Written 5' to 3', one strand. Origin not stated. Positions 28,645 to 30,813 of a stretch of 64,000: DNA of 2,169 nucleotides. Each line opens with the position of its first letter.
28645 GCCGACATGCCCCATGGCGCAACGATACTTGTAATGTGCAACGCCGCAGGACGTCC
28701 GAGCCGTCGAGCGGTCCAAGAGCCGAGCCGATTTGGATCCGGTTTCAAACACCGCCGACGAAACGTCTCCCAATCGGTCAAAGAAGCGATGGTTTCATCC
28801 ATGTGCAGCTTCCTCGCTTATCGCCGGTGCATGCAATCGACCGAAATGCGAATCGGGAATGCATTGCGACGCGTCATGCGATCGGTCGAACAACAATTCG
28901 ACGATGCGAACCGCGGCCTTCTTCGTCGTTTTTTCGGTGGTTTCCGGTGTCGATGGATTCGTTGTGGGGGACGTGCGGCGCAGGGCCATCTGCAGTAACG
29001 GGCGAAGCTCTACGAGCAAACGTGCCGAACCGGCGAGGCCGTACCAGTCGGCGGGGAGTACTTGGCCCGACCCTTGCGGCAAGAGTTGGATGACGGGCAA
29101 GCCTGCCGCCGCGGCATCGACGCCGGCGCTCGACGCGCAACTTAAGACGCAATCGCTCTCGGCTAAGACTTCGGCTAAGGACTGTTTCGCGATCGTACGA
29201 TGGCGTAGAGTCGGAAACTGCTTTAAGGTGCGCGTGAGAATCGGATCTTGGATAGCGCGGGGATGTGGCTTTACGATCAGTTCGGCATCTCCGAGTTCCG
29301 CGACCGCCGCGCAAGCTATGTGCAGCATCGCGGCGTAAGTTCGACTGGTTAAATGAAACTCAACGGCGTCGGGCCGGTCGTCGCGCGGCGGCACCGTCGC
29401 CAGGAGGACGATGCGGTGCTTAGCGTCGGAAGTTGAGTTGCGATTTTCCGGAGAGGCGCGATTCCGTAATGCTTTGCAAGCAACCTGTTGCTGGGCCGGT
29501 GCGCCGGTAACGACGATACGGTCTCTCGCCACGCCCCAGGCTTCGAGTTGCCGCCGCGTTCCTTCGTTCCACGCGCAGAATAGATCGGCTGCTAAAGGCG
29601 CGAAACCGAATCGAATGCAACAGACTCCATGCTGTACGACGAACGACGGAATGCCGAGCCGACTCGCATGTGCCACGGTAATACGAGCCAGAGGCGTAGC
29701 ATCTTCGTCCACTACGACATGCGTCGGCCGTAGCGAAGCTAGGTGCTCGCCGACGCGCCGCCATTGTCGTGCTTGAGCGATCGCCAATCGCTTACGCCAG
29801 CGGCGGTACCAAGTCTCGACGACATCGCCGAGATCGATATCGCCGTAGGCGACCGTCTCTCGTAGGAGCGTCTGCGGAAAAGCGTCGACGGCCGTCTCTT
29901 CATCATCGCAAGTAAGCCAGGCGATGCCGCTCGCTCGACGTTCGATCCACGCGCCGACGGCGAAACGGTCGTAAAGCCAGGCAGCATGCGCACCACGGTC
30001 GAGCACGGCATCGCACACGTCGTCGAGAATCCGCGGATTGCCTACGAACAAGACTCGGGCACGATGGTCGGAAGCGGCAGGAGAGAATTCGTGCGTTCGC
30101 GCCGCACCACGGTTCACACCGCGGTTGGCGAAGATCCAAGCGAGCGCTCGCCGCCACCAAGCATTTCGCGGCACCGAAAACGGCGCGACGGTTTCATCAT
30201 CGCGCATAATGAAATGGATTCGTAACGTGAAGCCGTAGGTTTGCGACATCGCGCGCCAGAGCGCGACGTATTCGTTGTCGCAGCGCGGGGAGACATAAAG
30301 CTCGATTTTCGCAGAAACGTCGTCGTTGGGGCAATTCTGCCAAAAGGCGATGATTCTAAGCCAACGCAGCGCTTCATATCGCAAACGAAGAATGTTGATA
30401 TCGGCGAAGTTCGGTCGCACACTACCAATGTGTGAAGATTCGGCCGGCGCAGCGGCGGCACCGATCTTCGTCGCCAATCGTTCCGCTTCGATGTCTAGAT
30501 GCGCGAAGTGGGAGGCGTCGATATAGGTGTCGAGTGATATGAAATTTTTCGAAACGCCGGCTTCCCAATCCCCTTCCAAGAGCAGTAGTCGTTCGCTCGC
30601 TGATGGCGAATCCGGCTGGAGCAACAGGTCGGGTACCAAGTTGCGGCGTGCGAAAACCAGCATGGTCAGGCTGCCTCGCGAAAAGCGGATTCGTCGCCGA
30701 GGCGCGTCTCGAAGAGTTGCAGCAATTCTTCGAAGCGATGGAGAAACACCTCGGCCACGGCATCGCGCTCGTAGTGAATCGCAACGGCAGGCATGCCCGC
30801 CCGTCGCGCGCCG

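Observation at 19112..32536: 13-kb translationally coupled envelope-glycan operon mixing LPS-core-type, capsule-type and phospholipid-type enzymes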

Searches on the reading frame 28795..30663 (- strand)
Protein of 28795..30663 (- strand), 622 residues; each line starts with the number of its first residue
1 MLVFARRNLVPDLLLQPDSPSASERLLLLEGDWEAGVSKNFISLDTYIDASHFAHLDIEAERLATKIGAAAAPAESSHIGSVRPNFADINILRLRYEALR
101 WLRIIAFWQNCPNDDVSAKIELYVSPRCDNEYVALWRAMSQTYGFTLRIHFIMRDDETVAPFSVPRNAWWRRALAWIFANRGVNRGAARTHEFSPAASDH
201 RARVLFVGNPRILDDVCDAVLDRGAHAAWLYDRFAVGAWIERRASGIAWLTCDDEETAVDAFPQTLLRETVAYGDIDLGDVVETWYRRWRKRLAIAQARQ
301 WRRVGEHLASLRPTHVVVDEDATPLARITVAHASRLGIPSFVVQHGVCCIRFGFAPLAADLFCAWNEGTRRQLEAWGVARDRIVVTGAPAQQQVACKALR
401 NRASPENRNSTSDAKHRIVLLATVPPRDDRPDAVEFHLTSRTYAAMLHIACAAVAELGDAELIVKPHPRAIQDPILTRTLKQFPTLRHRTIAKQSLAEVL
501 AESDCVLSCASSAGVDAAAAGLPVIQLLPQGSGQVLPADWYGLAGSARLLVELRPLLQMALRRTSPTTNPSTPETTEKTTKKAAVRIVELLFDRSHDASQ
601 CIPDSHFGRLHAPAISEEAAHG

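Call 4: search_protein_families(library=pfam, proteins=[window:28795-30663:-], max_evalue=0.01)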
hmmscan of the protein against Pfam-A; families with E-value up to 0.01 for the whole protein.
window:28795-30663:- (622 aa): 1 family
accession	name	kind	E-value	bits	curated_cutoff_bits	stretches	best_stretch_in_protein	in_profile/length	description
PF02350.25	Epimerase_2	-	1.7e-05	24.3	30.6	1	359-527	123-284/347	UDP-N-acetylglucosamine 2-epimerase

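Call 5: search_protein_families(library=ncbifam, proteins=[window:28795-30663:-], max_evalue=0.01)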
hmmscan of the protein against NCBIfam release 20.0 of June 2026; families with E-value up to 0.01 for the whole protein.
window:28795-30663:- (622 aa): 2 families
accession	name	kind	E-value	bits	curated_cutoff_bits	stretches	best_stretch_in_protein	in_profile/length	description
TIGR04396.2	surf_polysacc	subfamily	1.2e-05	24.7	125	1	442-531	206-292/427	surface carbohydrate biosynthesis protein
NF046086.1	BFO_1060_trans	domain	0.00042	19.6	200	0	359-530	105-292/365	BFO_1060 family glycosyltransferase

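Call 22: search_solved_structures(query=window:28795-30663:-, max_evalue=1)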
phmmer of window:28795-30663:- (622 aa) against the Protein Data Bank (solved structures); distinct sequences matched with E-value up to 1: 1.
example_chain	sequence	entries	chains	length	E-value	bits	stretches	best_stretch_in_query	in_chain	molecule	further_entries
9xqs_M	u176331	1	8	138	0.84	11.6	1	497-540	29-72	PHIKZ049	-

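Call 23: find_homologous_proteins(query=window:28795-30663:-)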
Query window:28795-30663:- (622 aa): 212 proteins with E <= 0.001 among 8000 candidates; the best 120 are listed.
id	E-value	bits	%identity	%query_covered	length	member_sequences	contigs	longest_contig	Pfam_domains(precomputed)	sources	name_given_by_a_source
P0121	0.0e+0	1416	100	100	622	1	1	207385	PF02350.26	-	-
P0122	9.8e-237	806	61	100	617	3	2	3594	-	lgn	-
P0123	5.3e-233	793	60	100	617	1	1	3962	-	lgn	-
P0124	2.1e-232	791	62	100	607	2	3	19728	-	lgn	-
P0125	2.8e-232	791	60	100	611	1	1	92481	-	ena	-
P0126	1.0e-231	789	59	100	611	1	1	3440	-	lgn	-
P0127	5.9e-220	750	59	100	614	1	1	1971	-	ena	-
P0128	3.8e-218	744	58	100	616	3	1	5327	-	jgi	jgi:hypothetical protein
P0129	4.0e-215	734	57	100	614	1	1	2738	PF02350.26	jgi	-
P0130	1.4e-214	733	58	100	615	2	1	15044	-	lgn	-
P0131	1.8e-213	729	57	99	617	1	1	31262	-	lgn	-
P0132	4.5e-167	576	50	90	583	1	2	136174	-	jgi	jgi:hypothetical protein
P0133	1.2e-146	508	47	92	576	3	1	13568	-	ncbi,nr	ncbi:MAG: hypothetical protein J0M17_14890 [Planctomycetes bacterium]|nr:hypothetical protein [Planc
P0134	2.6e-146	507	46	95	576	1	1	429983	-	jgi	jgi:hypothetical protein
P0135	2.0e-145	504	47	96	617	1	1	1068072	PF02350.26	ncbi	ncbi:MAG: hypothetical protein QM775_14130 [Pirellulales bacterium]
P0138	6.3e-130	453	43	95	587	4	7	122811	PF02350.26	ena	-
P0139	1.6e-127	445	45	90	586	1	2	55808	PF02350.26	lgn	-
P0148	3.4e-116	408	41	95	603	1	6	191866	PF02350.26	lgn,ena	-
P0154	5.0e-108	381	42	85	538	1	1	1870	PF02350.26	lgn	-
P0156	2.4e-106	375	39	97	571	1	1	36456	PF02350.26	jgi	jgi:hypothetical protein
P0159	5.5e-103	364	40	95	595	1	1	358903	PF02350.26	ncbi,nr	ncbi:MAG: hypothetical protein KF708_04580 [Pirellulales bacterium]|nr:hypothetical protein [Pirellu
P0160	8.3e-103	363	38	94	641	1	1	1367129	PF02350.26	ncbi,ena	-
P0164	6.9e-101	357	39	94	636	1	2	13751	PF02350.26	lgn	-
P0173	3.5e-99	351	41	86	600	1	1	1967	PF02350.26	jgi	-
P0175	4.8e-99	351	40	92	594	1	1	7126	PF02350.26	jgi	-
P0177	1.1e-98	350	39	88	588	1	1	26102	PF02350.26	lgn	-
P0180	5.1e-98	348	39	92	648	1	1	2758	PF02350.26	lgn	-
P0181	9.3e-98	347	40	90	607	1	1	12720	PF02350.26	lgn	-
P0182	1.4e-97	346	36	92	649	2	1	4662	PF02350.26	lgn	-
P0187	6.0e-97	344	40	91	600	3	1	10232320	-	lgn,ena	-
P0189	7.5e-97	344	38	94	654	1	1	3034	PF02350.26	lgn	-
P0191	1.2e-96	343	40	90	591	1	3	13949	PF05159.21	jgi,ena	-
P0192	1.5e-96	343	39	92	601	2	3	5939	PF02350.26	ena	-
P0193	2.3e-96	342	40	92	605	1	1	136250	PF02350.26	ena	-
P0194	2.4e-96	342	38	93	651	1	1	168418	PF02350.26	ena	-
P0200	2.4e-95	339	40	88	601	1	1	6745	PF02350.26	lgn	-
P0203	3.5e-95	338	37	97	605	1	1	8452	PF02350.26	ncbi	-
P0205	6.0e-95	338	37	94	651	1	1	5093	PF02350.26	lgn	-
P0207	9.4e-95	337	41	86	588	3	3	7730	PF02350.26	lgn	-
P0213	1.4e-93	333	38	95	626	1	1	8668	PF02350.26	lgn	-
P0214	3.8e-93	332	37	97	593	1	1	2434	PF02350.26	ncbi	-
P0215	4.5e-93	331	38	91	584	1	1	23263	PF02350.26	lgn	-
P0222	6.6e-92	327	38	88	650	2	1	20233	PF02350.26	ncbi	-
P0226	1.6e-91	326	37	96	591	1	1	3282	PF20471.5,PF02350.26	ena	-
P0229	1.2e-90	323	35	95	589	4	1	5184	PF02350.26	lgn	-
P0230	1.3e-90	323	40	92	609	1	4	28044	PF02350.26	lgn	-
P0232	5.4e-90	321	38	91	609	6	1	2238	PF02350.26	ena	-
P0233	6.0e-90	321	38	90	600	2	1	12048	PF02350.26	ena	-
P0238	4.8e-89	318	49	58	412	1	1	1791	PF02350.26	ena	-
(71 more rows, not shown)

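Call 28: find_encoding_contigs(protein=P0187, flank=10000, max_places=1)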
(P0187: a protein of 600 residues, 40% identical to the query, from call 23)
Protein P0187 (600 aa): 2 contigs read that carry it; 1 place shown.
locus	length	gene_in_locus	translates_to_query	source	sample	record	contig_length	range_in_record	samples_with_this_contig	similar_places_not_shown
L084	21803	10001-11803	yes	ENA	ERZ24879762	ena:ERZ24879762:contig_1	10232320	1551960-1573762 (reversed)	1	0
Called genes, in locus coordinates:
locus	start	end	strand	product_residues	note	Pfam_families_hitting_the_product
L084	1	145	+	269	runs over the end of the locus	-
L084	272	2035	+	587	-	PF00004:AAA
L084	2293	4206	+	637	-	PF00890:FAD_binding_2 (weak), PF01134:GIDA (weak), PF12831:FAD_oxidored, PF13450:NAD_binding_8 (faint)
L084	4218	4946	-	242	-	PF05175:MTS, PF01728:FtsJ (weak), PF13489:Methyltransf_23, PF01209:Ubie_methyltran, PF13649:Methyltransf_25, PF13847:Methyltransf_31, PF08241:Methyltransf_11, PF08242:Methyltransf_12, +2 more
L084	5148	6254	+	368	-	PF13480:Acetyltransf_6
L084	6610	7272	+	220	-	PF00702:Hydrolase, PF12710:HAD (weak), PF13419:HAD_2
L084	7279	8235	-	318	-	PF01370:Epimerase (weak), PF04321:RmlD_sub_bind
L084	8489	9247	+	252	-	PF02348:CTP_transf_3, PF12804:NTP_transf_3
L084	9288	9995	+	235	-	PF00702:Hydrolase, PF13419:HAD_2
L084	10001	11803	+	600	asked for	-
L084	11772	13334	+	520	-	PF13440:Polysacc_synt_3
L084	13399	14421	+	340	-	-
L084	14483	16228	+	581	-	PF00535:Glycos_transf_2, PF01066:CDP-OH_P_transf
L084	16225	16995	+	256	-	PF00535:Glycos_transf_2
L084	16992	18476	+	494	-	PF01522:Polysacc_deac_1 (weak)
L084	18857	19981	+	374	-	PF13579:Glyco_trans_4_4, PF13439:Glyco_transf_4, PF00534:Glycos_transf_1, PF13692:Glyco_trans_1_4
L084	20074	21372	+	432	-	PF01075:Glyco_transf_9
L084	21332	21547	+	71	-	-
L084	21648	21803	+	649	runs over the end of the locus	PF02366:PMT, PF13231:PMT_2 (weak), PF26626:DUF8201 (weak)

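Call 33: predict_structure(alignment_id=A2)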
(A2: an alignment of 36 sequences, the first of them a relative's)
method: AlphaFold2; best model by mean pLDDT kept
length: 622 residues; sequences in the alignment: 36
mean_pLDDT: 85.8   pTM: 0.88
mean pLDDT of the five models: 85.8, 84.2, 83.9, 83.6, 83.2
residues with pLDDT >= 90: 397; 70-90: 120; 50-70: 71; < 50: 34
segments of 3 or more residues with pLDDT < 50: 573-578, 599-622
pLDDT, mean of each block of 10 residues (from residue 1): 94 85 88 85 93 95 96 74 90 95 95 72 94 98 96 81 79 82 56 57 94 93 94 91 91 79 95 98 97 93 94 95 91 95 87 84 92 91 87 67 64 85 89 91 97 96 96 96 97 92 94 90 95 92 96 97 65 48 89 65 41 38 32
secondary structure, 60 per line:
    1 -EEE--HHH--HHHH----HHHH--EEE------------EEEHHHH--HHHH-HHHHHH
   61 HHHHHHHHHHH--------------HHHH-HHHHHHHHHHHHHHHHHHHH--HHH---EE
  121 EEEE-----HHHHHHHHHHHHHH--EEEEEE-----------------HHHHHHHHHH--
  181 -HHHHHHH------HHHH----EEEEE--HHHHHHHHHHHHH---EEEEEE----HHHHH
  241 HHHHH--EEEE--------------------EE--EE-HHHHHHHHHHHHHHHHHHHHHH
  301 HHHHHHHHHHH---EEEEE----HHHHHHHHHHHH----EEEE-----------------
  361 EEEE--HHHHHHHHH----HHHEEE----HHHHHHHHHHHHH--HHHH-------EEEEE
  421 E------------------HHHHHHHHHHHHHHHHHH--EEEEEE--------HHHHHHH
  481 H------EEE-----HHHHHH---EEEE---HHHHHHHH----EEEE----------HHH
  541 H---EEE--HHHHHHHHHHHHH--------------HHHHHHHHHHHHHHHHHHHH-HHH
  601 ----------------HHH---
elements in order: E2-4 H12-15 H20-23 E26-28 E41-43 H44-47 H50-53 H55-71 H86-89 H91-110 E119-124 H130-143 E146-151 H169-178 H182-188 H195-198 E203-207 H210-222 E226-231 H236-245 E248-251 H279-311 E315-319 H324-335 E340-343 E361-364 H367-375 E383-385 H390-402 H405-408 E416-421 H440-457 E460-465 H474-481 E488-490 H496-501 E505-508 H512-519 E524-527 H538-541 E545-547 H550-562 H577-596

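Call 35: search_protein_families(library=ncbifam, proteins=[L084:8489-9247:+, L084:11772-13334:+, L084:5148-6254:+], max_evalue=0.001)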
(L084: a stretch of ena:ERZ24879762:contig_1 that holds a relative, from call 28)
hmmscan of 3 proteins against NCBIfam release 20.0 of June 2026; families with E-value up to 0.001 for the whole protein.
L084:8489-9247:+ (252 aa): 4 families
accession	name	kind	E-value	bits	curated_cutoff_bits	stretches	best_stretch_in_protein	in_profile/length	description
NF003952.0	PRK05450.1-5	subfamily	1.3e-06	27.7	193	1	7-123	3-120/250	3-deoxy-manno-octulosonate cytidylyltransferase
TIGR02665.1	molyb_mobA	equivalog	1.3e-05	25.3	151.85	1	26-128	22-123/186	molybdenum cofactor guanylyltransferase MobA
NF009905.0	PRK13368.1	subfamily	0.00011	21.6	255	1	27-132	23-127/243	3-deoxy-manno-octulosonate cytidylyltransferase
NF003950.0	PRK05450.1-3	subfamily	0.00044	19.7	234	1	9-128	5-126/248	3-deoxy-manno-octulosonate cytidylyltransferase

L084:11772-13334:+ (520 aa): 0 families

L084:5148-6254:+ (368 aa): 1 family
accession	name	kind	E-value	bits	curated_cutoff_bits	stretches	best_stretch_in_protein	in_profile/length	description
NF047385.1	T4SS_GNAT_BspF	exception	9.5e-08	31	775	1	178-312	227-359/428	type IV secretion system effector crotonyl transferase BspF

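Call 36: fold_search(model_id=the predicted structure, library=pdb)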
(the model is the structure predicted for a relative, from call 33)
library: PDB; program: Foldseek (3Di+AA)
matches with E <= 10: 1505; with E <= 0.001: 137
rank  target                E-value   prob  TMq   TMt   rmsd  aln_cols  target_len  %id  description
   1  3beo_A                4.6e-11  1.00  0.38  0.58   7.4       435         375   15  A Structural Basis for the allosteric regulation of non-hydrolyzing UDP-GlcNAc 2-epimerases (released 2008-02-19)
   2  8ahe_A                9.9e-11  1.00  0.39  0.60   6.8       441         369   14  PAC-FragmentDEL: Photoactivated covalent capture of DNA encoded fragments for hit discovery (released 2022-09-14)
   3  4nes                  1.0e-10  1.00  0.38  0.59   7.8       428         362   14  Crystal structure of Methanocaldococcus jannaschii UDP-GlcNAc 2-epimerase in complex with UDP-GlcNAc and UDP (released 2014-04-23)
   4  4neq                  1.6e-10  1.00  0.37  0.58   7.6       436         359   13  The structure of UDP-GlcNAc 2-epimerase from Methanocaldococcus jannaschii (released 2014-04-23)
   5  5zlr_A                2.5e-10  1.00  0.36  0.57   7.4       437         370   13  Structure of NeuC (released 2018-05-16)
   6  5xvs_B                2.8e-10  1.00  0.34  0.51   8.7       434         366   12  Crystal structure of UDP-GlcNAc 2-epimerase NeuC complexed with UDP (released 2018-04-11)
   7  4fkz_A                6.2e-10  1.00  0.34  0.51  10.3       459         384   17  Crystal structure of Bacillus subtilis UDP-GlcNAc 2-epimerase in complex with UDP-GlcNAc and UDP (released 2013-05-08)
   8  7ya2_B                7.7e-10  1.00  0.38  0.57   7.1       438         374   12  Crystal structure of capsular polysaccharide synthesis enzyme CapG from Staphylococcus aureus (released 2022-11-16)
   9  1v4v_A                8.1e-10  1.00  0.35  0.52   8.7       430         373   15  Crystal Structure Of UDP-N-Acetylglucosamine 2-Epimerase From Thermus Thermophilus HB8 (released 2003-12-02)
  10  3ot5_A                1.1e-09  1.00  0.38  0.59   7.2       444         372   14  2.2 Angstrom Resolution Crystal Structure of putative UDP-N-acetylglucosamine 2-epimerase from Listeria monocytogenes (released 2010-09-22)
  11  1f6d_B                1.2e-09  1.00  0.37  0.56   7.1       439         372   15  THE STRUCTURE OF UDP-N-ACETYLGLUCOSAMINE 2-EPIMERASE FROM E. COLI. (released 2000-12-13)
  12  3ot5_B                1.4e-09  1.00  0.38  0.58   7.0       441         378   13  2.2 Angstrom Resolution Crystal Structure of putative UDP-N-acetylglucosamine 2-epimerase from Listeria monocytogenes (released 2010-09-22)
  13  4zht_B                1.5e-09  1.00  0.32  0.47   8.2       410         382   14  Crystal structure of UDP-GlcNAc 2-epimerase (released 2016-06-01)
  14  6vlb_B                1.6e-09  1.00  0.39  0.59   6.8       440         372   12  Crystal structure of ligand-free UDP-GlcNAc 2-epimerase from Neisseria meningitidis (released 2020-11-11)
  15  1f6d_A                1.6e-09  1.00  0.38  0.58   7.4       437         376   15  THE STRUCTURE OF UDP-N-ACETYLGLUCOSAMINE 2-EPIMERASE FROM E. COLI. (released 2000-12-13)
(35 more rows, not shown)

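Call 37: search_solved_structures(query=A2, max_evalue=10, show_alignments=3)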
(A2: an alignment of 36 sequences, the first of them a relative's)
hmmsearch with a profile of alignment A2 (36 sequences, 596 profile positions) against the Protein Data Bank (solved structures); distinct sequences matched with E-value up to 10: 10.
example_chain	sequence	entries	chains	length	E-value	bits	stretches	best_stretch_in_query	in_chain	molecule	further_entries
8fux_A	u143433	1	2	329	0.0012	20.7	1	419-501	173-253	Capsule polysaccharide export protein KpsC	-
8fuw_A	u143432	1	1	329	0.0012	20.7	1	419-501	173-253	Capsule polysaccharide export protein KpsC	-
6mgc_A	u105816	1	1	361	0.0013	20.5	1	419-501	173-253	Capsule polysaccharide export protein KpsC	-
4xso_B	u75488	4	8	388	0.97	11.1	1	492-558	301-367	Alr3699 protein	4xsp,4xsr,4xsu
6wmm_A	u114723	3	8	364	1.2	10.8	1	378-425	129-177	N-acetyllactosaminide beta-1,3-N-acetylglucosaminyltransferase 2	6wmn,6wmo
7jhk_A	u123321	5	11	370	1.2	10.8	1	378-425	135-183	N-acetyllactosaminide beta-1,3-N-acetylglucosaminyltransferase 2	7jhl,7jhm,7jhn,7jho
7jhi_A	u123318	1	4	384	1.3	10.7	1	378-425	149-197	N-acetyllactosaminide beta-1,3-N-acetylglucosaminyltransferase 2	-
8sz3_A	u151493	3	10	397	1.4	10.6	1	378-425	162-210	N-acetyllactosaminide beta-1,3-N-acetylglucosaminyltransferase 2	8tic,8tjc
6mgb_A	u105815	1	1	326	1.9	10.1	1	425-502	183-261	Capsular polysaccharide export system protein KpsC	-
4d49_A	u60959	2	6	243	2.6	9.7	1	497-560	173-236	ARMADILLO REPEAT PROTEIN ARM00027 | YIII(Dq.V1)4CPAF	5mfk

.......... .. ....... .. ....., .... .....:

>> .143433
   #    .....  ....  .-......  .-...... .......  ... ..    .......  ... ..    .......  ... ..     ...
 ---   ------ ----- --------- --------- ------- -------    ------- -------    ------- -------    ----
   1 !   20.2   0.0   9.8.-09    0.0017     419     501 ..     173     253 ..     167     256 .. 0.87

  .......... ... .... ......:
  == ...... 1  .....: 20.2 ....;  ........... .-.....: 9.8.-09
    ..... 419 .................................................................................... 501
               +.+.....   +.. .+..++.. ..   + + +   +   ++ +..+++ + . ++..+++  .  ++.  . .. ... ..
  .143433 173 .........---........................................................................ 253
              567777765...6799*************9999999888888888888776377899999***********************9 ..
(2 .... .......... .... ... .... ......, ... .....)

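Call 38: search_protein_families(library=pfam, alignment_id=A2, max_evalue=0.1)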
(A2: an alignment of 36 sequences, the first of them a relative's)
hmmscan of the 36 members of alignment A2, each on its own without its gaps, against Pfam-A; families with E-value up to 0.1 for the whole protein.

A. member 1, P0121 (622 aa): 2 families
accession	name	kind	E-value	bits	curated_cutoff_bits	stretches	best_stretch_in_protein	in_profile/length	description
PF02350.25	Epimerase_2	-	1.7e-05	24.3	30.6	1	359-527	123-284/347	UDP-N-acetylglucosamine 2-epimerase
PF05159.20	Capsule_synth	-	0.045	13.6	20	1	433-526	159-260/310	Capsule polysaccharide biosynthesis protein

B. families by the number of members that match (of 36 scanned): 11 families
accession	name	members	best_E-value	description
PF02350.25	Epimerase_2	34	2.5e-07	UDP-N-acetylglucosamine 2-epimerase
PF05159.20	Capsule_synth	16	6.5e-06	Capsule polysaccharide biosynthesis protein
PF20471.4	DUF6716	6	0.00054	Putative glycosyltransferase (DUF6716)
PF12705.13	PDDEXK_1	1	0.0055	PD-(D/E)XK nuclease superfamily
PF13439.12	Glyco_transf_4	1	0.011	Glycosyltransferase Family 4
PF19803.4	DUF6286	1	0.027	Family of unknown function (DUF6286)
PF02782.22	FGGY_C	1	0.04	FGGY family of carbohydrate kinases, C-terminal domain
PF23845.1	TIM-barrel_NCTSP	1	0.043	Non-contractile tail sheath protein TIM barrel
PF02684.21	LpxB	1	0.056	Lipid-A-disaccharide synthetase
PF22472.1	Ago_N_2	1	0.066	Argonaute, N-terminal domain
PF11238.13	DUF3039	1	0.096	Protein of unknown function (DUF3039)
